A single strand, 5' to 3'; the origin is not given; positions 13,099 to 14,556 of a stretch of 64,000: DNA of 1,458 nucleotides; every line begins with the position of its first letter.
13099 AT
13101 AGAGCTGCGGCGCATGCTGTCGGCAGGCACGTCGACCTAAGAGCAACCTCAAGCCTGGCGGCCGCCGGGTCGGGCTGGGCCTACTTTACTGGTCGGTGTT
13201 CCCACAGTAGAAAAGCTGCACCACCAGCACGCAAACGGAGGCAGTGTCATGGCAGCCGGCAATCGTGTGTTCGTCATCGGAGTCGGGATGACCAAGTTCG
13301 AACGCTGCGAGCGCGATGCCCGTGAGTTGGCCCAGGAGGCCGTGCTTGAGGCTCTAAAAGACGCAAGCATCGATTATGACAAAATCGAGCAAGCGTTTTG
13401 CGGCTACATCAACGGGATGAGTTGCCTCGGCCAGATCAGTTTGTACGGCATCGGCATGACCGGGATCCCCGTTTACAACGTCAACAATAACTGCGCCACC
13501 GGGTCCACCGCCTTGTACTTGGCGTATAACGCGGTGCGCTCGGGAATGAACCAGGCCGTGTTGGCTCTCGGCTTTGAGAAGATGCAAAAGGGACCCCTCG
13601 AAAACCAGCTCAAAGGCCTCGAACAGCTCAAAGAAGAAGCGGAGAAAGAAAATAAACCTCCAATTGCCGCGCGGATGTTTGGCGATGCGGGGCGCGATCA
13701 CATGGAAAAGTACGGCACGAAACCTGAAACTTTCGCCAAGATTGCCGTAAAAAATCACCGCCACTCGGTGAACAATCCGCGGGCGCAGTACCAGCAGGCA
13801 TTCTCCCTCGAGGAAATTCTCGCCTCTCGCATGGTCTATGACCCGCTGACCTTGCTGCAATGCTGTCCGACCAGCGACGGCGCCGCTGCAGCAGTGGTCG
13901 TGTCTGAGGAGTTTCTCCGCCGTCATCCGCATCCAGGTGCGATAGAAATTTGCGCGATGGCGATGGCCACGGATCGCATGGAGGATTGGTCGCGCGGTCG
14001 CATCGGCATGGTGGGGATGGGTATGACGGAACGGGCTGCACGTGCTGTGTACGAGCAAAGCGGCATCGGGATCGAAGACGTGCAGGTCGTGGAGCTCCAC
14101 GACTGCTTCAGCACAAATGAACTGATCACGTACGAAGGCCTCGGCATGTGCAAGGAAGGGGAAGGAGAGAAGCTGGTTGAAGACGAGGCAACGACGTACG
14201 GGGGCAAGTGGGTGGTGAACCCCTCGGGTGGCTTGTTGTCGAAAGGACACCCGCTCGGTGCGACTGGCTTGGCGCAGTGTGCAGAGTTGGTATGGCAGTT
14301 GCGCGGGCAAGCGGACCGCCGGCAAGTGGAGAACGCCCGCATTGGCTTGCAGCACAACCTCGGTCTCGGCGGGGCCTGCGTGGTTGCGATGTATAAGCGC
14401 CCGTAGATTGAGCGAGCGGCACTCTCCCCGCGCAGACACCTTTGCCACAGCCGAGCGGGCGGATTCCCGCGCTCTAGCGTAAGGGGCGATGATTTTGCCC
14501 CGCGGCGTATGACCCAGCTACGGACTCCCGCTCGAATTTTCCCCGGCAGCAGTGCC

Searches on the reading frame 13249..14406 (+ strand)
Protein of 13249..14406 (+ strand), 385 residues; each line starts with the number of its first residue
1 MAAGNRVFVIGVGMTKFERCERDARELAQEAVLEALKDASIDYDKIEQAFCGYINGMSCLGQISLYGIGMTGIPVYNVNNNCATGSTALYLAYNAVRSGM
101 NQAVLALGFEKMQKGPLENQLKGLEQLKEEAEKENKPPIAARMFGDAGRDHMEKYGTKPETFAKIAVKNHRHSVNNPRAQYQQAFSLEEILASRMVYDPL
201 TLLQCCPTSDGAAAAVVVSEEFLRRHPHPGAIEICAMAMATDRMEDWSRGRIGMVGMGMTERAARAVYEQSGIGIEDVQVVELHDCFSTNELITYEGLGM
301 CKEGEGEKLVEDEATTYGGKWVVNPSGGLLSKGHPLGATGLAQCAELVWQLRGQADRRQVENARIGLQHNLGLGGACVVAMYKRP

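Call 22: search_protein_families(library=pfam, proteins=[window:13249-14406:+], max_evalue=0.001)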
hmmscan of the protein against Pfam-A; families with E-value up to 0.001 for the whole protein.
window:13249-14406:+ (385 aa): 6 families
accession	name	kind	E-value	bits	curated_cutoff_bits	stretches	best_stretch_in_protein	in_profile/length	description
PF22691.2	Thiolase_C_1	-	2.3e-36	125.1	28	1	260-373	20-132/144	Thiolase C-terminal domain-like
PF00108.29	Thiolase_N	-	2.8e-22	79.8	26.4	1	7-221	1-260/260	Thiolase, N-terminal domain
PF02803.24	Thiolase_C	-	1.9e-10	40.8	27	1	262-365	26-111/123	Thiolase, C-terminal domain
PF00109.32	ketoacyl-synt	-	3.5e-05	24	20.8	0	68-112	161-204/252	Beta-ketoacyl synthase, N-terminal domain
PF08545.16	ACP_syn_III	-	0.00018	21.8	24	0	77-114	2-39/80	3-Oxoacyl-[acyl-carrier-protein (ACP)] synthase III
PF07451.17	SpoVAD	-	0.00054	19.3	22.1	1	15-106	45-130/329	Stage V sporulation protein AD (SpoVAD)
